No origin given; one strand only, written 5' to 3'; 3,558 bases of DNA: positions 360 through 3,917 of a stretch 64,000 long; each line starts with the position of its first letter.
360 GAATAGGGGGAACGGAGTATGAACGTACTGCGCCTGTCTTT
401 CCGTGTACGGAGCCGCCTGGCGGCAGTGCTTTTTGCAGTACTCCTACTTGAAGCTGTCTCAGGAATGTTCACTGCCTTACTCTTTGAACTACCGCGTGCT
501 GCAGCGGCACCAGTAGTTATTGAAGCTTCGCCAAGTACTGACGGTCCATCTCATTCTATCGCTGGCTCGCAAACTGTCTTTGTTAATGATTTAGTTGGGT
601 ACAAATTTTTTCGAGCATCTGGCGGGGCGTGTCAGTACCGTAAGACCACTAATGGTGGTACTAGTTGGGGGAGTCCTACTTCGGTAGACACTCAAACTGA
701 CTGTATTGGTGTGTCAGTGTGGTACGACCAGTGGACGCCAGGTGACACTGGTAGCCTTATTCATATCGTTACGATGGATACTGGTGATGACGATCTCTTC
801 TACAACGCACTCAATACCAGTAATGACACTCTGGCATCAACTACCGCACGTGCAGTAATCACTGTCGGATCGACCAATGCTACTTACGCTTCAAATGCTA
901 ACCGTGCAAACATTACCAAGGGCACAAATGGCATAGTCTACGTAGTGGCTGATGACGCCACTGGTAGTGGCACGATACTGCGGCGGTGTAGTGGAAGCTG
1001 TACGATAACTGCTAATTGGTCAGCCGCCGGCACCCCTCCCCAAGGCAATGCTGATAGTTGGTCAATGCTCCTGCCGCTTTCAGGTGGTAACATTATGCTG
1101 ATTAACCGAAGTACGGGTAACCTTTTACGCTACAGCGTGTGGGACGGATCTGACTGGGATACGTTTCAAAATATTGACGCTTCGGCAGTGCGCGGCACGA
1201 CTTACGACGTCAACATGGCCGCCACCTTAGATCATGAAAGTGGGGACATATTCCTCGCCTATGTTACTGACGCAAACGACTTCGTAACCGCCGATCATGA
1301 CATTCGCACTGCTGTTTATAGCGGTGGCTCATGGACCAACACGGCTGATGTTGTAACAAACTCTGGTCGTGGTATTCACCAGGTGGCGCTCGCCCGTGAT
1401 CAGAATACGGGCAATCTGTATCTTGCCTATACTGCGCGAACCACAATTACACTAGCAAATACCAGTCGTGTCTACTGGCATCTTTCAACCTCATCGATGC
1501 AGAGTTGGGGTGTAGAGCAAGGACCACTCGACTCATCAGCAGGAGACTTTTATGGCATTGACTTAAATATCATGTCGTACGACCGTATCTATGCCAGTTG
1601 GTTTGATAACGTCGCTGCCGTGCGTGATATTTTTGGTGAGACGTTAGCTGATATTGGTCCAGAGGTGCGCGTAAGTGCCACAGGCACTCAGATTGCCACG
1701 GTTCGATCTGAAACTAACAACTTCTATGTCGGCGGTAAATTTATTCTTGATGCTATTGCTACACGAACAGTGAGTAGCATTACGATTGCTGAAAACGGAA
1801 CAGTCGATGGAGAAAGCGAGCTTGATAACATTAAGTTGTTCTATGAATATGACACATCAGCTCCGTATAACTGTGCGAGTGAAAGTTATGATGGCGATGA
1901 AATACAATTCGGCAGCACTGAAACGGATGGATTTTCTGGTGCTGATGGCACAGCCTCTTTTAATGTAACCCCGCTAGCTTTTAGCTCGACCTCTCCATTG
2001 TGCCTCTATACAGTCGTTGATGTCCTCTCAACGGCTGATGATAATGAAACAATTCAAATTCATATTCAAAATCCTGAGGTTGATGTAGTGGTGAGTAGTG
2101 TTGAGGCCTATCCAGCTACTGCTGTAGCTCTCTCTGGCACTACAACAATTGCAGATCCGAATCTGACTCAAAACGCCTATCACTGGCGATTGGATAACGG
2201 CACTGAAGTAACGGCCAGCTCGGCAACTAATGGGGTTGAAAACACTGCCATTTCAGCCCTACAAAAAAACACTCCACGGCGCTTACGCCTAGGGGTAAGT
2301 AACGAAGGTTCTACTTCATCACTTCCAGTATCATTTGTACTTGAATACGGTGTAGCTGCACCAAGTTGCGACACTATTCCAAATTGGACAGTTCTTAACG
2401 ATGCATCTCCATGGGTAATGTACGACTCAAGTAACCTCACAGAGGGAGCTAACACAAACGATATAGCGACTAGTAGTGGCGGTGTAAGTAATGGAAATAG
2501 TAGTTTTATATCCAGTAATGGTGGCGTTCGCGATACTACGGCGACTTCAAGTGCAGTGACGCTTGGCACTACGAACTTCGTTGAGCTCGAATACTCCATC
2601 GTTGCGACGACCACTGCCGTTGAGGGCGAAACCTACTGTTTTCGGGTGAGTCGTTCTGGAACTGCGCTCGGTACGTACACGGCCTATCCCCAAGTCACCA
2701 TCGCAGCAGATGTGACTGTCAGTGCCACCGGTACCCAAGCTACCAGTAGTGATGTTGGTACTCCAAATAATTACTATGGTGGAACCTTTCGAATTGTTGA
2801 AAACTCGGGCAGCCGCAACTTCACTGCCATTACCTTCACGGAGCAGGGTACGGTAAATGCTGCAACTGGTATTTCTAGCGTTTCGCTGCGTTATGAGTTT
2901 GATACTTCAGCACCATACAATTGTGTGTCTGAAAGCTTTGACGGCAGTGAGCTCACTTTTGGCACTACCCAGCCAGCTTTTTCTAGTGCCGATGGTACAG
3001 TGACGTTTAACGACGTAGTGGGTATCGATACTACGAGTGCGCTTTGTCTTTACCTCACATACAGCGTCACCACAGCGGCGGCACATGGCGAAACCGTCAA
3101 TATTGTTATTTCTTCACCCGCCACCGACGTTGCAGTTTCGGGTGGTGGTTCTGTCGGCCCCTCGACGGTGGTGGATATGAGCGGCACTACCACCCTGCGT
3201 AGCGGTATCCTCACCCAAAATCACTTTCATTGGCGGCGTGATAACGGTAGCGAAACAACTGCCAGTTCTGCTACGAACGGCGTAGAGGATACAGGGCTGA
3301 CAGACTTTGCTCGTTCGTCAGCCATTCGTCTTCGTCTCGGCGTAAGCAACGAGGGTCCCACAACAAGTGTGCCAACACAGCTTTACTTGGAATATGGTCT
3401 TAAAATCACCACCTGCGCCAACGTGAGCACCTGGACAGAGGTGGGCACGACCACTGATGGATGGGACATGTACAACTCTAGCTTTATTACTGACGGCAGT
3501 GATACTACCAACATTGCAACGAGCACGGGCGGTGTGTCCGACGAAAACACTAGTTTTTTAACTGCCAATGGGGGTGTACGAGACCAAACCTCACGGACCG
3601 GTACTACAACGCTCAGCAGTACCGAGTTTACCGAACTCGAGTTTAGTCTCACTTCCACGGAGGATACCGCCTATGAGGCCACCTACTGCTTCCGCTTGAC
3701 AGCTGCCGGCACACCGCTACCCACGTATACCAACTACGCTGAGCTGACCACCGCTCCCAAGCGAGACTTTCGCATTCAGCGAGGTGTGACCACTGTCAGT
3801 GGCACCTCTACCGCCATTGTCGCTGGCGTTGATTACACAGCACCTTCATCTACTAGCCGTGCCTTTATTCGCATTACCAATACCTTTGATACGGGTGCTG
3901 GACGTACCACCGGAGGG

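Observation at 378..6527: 2049-aa surface protein built around two ~349-aa tandem repeats plus a third degenerate copy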

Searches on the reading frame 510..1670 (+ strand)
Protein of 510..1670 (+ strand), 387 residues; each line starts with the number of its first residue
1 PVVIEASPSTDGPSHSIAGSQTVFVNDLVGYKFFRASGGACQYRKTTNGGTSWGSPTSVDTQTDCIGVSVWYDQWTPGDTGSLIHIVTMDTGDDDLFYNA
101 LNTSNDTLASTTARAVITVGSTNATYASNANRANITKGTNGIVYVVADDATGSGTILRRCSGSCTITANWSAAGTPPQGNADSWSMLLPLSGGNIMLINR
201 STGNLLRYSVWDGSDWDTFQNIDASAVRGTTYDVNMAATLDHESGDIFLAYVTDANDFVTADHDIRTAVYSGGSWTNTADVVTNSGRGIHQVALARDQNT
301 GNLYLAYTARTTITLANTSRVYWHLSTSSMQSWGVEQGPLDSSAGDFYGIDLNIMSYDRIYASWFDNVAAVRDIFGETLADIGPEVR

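Call 53: search_solved_structures(query=A6, max_evalue=10)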
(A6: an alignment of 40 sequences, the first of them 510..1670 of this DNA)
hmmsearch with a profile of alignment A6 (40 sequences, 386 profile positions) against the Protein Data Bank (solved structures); distinct sequences matched with E-value up to 10: 7.
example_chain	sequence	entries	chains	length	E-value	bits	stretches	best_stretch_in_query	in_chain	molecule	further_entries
4xe9_A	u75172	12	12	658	0.025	16.9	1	14-61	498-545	Sialidase B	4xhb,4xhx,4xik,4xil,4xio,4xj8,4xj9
4xyx_A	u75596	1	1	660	0.026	16.9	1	14-61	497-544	Sialidase B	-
4xog_A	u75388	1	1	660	0.026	16.9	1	14-61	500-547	Sialidase B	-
4xma_A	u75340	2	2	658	0.026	16.9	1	14-61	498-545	Sialidase B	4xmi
2jkb_A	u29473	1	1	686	0.028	16.8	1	14-61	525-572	SIALIDASE B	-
2vw0_A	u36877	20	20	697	0.029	16.7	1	14-61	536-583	SIALIDASE B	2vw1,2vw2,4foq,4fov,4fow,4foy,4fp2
8du5_A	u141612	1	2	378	0.86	11.9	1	267-336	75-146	Sialidase-1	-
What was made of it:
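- On GH33 sialidase / BNR propeller: Only sialidases in the PDB profile search, at E 0.025 (call 53).
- Only sialidases appear in the PDB profile search (call 53). Only sialidases are hit in the PDB (call 53).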

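Call 83: search_protein_families(library=pfam, alignment_id=A6, max_evalue=0.01)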
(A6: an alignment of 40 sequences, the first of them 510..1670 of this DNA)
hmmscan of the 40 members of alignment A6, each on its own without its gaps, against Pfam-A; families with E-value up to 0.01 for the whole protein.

A. member 1, window:510-1670:+ (387 aa): 0 families

B. families by the number of members that match (of 40 scanned): 2 families
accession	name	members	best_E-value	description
PF13088.12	BNR_2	14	4e-07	BNR repeat-like domain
PF07995.17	GSDH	2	0.0055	Glucose / Sorbosone dehydrogenase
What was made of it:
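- Head: PF13088 in 14 of 40 orthologues (call 83).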

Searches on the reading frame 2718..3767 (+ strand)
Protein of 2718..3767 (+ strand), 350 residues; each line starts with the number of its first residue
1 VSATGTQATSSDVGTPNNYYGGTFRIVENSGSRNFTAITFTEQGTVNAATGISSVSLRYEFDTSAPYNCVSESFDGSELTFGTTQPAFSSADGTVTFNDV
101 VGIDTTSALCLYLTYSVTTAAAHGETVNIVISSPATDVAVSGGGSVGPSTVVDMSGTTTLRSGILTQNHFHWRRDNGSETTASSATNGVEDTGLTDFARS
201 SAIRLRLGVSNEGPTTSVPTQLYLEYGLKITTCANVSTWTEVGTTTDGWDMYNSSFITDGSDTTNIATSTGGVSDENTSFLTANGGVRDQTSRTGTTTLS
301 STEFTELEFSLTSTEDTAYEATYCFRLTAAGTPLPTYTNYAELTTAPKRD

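Call 39: search_solved_structures(query=A2, max_evalue=10)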
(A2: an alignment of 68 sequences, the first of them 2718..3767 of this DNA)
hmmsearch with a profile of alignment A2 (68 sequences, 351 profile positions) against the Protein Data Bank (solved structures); distinct sequences matched with E-value up to 10: 0.
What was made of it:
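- On Known Ig-like / cadherin-like repeat families (Pfam Big_*, Cadherin, fn3, PKD etc.): 0 PDB sequences at E up to 10 (call 39).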

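Call 58: predict_structure(alignment_id=A5)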
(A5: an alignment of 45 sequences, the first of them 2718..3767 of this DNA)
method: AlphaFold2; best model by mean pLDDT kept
length: 350 residues; sequences in the alignment: 45
mean_pLDDT: 94.9   pTM: 0.82
mean pLDDT of the five models: 94.9, 94.9, 94.4, 94.1, 93.6
residues with pLDDT >= 90: 324; 70-90: 26; 50-70: 0; < 50: 0
segments of 3 or more residues with pLDDT < 50: none
pLDDT, mean of each block of 10 residues (from residue 1): 94 94 93 95 97 98 94 95 97 97 95 96 96 96 91 95 96 95 95 96 97 94 97 96 90 96 91 91 93 95 97 95 97 96 92
secondary structure, 60 per line:
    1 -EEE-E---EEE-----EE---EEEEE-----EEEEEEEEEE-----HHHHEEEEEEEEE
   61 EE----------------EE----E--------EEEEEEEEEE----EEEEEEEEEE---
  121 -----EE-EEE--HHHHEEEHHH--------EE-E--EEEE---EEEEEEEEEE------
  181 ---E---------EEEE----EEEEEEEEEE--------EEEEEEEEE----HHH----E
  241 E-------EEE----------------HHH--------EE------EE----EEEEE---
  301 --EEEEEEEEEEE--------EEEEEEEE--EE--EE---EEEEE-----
elements in order: E2-4 E10-12 E23-27 E33-42 H48-51 E52-62 E94-103 E108-117 E129-131 H134-137 E138-140 E158-161 E165-174 E194-197 E202-211 E220-228 E249-251 E293-297 E303-313 E322-329 E341-345
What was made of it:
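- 2718..3176 (+): aa 781-933: module A2. AlphaFold2 model pLDDT 94.9 (call 58).
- All-beta modular build: the repeat-unit model has pLDDT 94.9 and is two sandwiches (call 58).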

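Call 60: fold_search(model_id=the predicted structure, library=pdb)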
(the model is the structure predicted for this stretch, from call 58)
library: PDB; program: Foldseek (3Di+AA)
matches with E <= 10: 1294; with E <= 0.001: 6
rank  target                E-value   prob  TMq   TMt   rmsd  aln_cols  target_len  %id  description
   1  4bbw                  5.0e-04  1.00  0.29  0.20  14.7       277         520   10  The crystal structure of Sialidase VPI 5482 (BTSA) from Bacteroides thetaiotaomicron (released 2013-08-14)
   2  4fj6_C                5.3e-04  1.00  0.28  0.19  13.7       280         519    9  Crystal structure of a glycoside hydrolase family 33, candidate sialidase (BDI_2946) from Parabacteroides distasonis A (released 2012-07-25)
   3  8beg_B                5.9e-04  0.97  0.32  0.20  13.0       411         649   11  Structure of Ig-like domains from PrgB (released 2022-11-30)
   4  9ijj_h                6.2e-04  0.66  0.20  0.08  18.5       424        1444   11  In situ structure of the central apparatus in mouse sperm axoneme. (released 2025-06-04)
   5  4neh_A                8.8e-04  0.96  0.28  0.11  14.3       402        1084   11  An internal ligand-bound, metastable state of a leukocyte integrin, aXb2 (released 2014-01-15)
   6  9ijj_4I               9.8e-04  0.91  0.23  0.04  15.8       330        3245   10  In situ structure of the central apparatus in mouse sperm axoneme. (released 2025-06-04)
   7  8cs9_X                1.1e-03  0.99  0.25  0.15  11.2       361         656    4  Composite reconstruction of Class 1 of the erythrocyte ankyrin-1 complex (released 2022-07-20)
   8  9ijj_P                1.4e-03  0.82  0.24  0.16  15.8       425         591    7  In situ structure of the central apparatus in mouse sperm axoneme. (released 2025-06-04)
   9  7usm_A                1.6e-03  0.93  0.27  0.13  14.6       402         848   10  Integrin alphaM/beta2 ectodomain (released 2022-08-17)
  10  7sqc_O1               1.6e-03  0.66  0.18  0.11  16.4       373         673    6  Ciliary C1 central pair apparatus isolated from Chlamydomonas reinhardtii (released 2022-04-13)
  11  7f1w_C                1.6e-03  0.57  0.19  0.19  22.7       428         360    7  X-ray crystal structure of visual arrestin complexed with inositol hexaphosphate (released 2021-10-27)
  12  4g1m_A                1.6e-03  0.51  0.20  0.10  17.8       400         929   10  Re-refinement of alpha V beta 3 structure (released 2012-12-12)
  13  7ptb                  2.0e-03  0.92  0.21  0.23  13.5       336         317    6  Crystal structure of the SPD-2 domain of human CEP192 (released 2022-04-06)
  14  7sqc_F1               2.2e-03  0.51  0.20  0.16  20.4       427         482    9  Ciliary C1 central pair apparatus isolated from Chlamydomonas reinhardtii (released 2022-04-13)
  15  9fh8_H                3.2e-03  0.82  0.21  0.25  13.4       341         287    8  Crystal structure of the SPD-2 domain of Apis dorsata CEP192 (released 2025-03-26)
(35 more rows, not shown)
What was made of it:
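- The best Foldseek hits of the repeat unit include two Bacteroidales GH33 sialidases that carry N-terminal beta-sandwich modules (call 60).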

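Call 62: search_protein_representatives(alignment_id=A5)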
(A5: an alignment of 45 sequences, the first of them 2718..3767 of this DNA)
Query: 45 sequences, 351 profile positions. Proteins with E-value up to 0.001 (for the whole library): 2467; up to 1e-10: 1294; up to 1e-30: 467. The best 150 are listed.
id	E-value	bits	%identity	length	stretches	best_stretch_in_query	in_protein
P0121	0.0e+00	1585.3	-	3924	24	1-165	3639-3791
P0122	0.0e+00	1112.5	-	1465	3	2-350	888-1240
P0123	0.0e+00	1103.3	-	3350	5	1-349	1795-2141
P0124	0.0e+00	1064.3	-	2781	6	1-176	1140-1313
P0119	2.3e-295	993.6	-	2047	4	2-351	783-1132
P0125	7.7e-293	985.3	-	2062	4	1-351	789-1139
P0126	2.5e-285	960.6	-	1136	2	2-350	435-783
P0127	3.7e-279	940.3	-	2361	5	1-351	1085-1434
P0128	1.1e-276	932.2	-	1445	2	1-351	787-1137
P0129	7.9e-266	896.5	-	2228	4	1-350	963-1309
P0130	5.2e-260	877.3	-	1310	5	3-165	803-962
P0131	8.9e-258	870.0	-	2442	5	1-349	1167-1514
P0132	8.7e-257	866.7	-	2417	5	1-350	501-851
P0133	4.6e-255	861.1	-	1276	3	1-350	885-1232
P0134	2.5e-248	838.9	-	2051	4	2-351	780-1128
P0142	1.9e-215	730.8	-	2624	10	164-348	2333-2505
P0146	1.2e-205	698.5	-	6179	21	162-347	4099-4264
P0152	1.6e-174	596.2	-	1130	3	2-164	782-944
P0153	1.3e-169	580.0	-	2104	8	152-348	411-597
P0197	2.2e-100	352.4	-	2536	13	166-348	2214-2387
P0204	9.5e-96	337.1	-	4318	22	26-163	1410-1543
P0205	5.3e-95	334.6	-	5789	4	1-169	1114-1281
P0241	2.3e-79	283.2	-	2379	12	165-346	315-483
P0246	2.9e-75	269.7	-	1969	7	160-344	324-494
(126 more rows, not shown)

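Call 63: list_cluster_members(proteins=[P0121, P0146, P0204, P0142, P0197, P0241, P0153, P0246, P0123, P0205])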
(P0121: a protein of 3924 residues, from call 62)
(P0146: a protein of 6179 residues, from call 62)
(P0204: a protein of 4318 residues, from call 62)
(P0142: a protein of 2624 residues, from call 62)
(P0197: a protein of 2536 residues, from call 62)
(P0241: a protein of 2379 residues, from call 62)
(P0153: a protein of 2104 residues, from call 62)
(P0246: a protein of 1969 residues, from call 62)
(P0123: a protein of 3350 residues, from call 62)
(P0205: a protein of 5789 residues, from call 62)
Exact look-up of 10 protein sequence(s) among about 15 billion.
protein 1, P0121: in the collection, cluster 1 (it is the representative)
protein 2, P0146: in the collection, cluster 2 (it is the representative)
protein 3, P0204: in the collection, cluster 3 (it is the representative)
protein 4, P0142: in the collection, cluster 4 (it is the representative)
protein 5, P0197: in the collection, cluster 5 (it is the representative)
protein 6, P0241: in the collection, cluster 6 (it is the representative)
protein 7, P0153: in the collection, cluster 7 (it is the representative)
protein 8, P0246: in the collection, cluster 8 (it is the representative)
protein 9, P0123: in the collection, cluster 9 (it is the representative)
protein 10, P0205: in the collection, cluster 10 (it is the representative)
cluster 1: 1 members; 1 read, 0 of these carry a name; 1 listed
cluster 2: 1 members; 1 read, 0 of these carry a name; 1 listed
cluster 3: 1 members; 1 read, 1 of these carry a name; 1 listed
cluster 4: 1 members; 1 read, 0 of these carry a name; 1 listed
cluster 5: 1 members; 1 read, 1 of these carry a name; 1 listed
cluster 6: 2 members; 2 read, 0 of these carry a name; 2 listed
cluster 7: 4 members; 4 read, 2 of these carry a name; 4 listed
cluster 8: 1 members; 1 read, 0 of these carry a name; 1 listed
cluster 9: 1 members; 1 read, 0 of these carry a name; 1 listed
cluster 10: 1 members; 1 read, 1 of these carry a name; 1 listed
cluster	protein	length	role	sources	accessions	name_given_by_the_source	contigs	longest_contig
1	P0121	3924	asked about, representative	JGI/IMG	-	-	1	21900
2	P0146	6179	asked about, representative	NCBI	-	-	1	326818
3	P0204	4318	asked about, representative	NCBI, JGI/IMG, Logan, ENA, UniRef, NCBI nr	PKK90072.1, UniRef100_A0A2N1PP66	MAG: hypothetical protein CVV64_11170 [Candidatus Wallbacteria bacterium ... | hypothetical protein | Uncharacterized protein n=1 Tax=Candidatus Wallbacteria bacterium HGW-Wallbacteria-1 ...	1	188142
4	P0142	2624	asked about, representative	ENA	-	-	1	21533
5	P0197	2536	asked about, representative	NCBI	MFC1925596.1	hypothetical protein ACFLW2_02745 [Chloroflexota bacterium]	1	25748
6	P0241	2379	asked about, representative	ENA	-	-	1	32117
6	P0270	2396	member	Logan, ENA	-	-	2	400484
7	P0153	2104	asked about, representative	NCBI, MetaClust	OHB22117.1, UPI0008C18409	MAG: hypothetical protein A2939_05805, partial [Parcubacteria group bacterium ... | status=active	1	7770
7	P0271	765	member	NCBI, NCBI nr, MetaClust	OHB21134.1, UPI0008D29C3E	MAG: hypothetical protein A3J67_01305 [Parcubacteria group bacterium ... | status=active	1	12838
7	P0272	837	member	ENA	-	-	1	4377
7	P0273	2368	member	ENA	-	-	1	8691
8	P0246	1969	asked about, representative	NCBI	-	-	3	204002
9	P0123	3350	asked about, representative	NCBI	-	-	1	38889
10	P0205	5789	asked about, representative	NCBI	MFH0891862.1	MAG: DUF2341 domain-containing protein [Candidatus Falkowbacteria bacterium]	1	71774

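Call 64: search_protein_families(library=pfam, proteins=[P0142, P0197, P0241, P0153], max_evalue=0.001)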
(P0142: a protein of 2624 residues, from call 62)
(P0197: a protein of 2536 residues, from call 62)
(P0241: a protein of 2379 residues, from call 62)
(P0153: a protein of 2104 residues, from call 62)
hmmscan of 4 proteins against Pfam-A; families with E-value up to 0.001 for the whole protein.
P0142 (2624 aa): 1 family
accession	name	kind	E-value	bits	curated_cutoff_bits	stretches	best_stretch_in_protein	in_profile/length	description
PF20098.4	DUF6488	-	9.3e-08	32.4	27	0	655-721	39-104/110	Family of unknown function (DUF6488)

P0197 (2536 aa): 2 families
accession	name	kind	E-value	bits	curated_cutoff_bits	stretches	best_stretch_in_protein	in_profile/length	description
PF22633.2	F5_F8_type_C_2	-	5.2e-09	37.1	27.8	0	2457-2491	39-73/91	NedA-like, galactose-binding domain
PF07963.17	N_methyl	-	0.00023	21.1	21.2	1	13-36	3-26/27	Prokaryotic N-terminal methylation motif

P0241 (2379 aa): 2 families
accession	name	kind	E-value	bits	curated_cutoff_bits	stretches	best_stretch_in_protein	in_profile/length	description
PF12988.13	TraQ_transposon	-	0.0005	20.5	27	0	1119-1158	35-74/133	TraQ conjugal transfer protein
PF07963.17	N_methyl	-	0.00075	19.4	21.2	0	18-41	2-25/27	Prokaryotic N-terminal methylation motif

P0153 (2104 aa): 1 family
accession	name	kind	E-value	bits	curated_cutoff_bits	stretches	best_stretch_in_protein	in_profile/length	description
PF19127.6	Choline_bind_3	-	6.6e-05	23.2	27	0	568-576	7-15/47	Choline-binding repeat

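Call 99: fold_search(model_id=the predicted structure, library=viral)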
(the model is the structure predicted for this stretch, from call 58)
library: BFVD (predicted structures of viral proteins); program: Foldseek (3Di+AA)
matches with E <= 10: 1248; with E <= 0.001: 2
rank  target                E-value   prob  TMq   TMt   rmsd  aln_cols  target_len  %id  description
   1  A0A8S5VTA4            4.2e-04  0.95  0.28  0.15  13.4       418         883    7  (no name in the UniProt tables at hand)
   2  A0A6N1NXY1            8.2e-04  0.98  0.25  0.11  13.7       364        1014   11  DUF11 domain-containing protein [Tupanvirus soda lake]
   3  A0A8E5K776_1          1.4e-03  0.91  0.20  0.09  14.4       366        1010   11  (no name in the UniProt tables at hand)
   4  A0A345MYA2            1.4e-03  0.63  0.17  0.14  20.3       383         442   11  (no name in the UniProt tables at hand)
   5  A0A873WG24            1.9e-03  0.97  0.22  0.17  14.4       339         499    9  Major tail protein [Providencia phage Kokobel1]
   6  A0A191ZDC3            4.0e-03  0.54  0.17  0.23  16.9       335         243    7  Putative coagulation factor 5/8 domain-containing protein [Erwinia phage vB_EamP_Gutmeister]
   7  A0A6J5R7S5            4.4e-03  0.80  0.21  0.13  15.0       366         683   10  Peptidase S8/S53 domain containing protein [uncultured Caudovirales phage]
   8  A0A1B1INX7            6.7e-03  0.16  0.14  0.11  20.5       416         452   10  (no name in the UniProt tables at hand)
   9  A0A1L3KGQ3            7.0e-03  0.35  0.18  0.20  19.2       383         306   11  (no name in the UniProt tables at hand)
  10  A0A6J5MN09            7.4e-03  0.92  0.14  0.37  12.1       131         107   13  Uncharacterized protein [uncultured Caudovirales phage]
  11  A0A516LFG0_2          9.5e-03  0.11  0.13  0.06  23.0       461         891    9  (no name in the UniProt tables at hand)
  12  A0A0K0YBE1            9.5e-03  0.06  0.11  0.07  21.4       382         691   10  p3-P5 [Luffa aphid-borne yellows virus]
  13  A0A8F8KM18            1.0e-02  1.00  0.20  0.34   5.0       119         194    8  Uncharacterized protein [Clandestinovirus]
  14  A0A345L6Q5            1.0e-02  0.54  0.18  0.15  16.4       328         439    8  Uncharacterized protein [Serratia phage Scapp]
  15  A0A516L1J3            1.2e-02  0.77  0.13  0.34  11.9       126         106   12  (no name in the UniProt tables at hand)
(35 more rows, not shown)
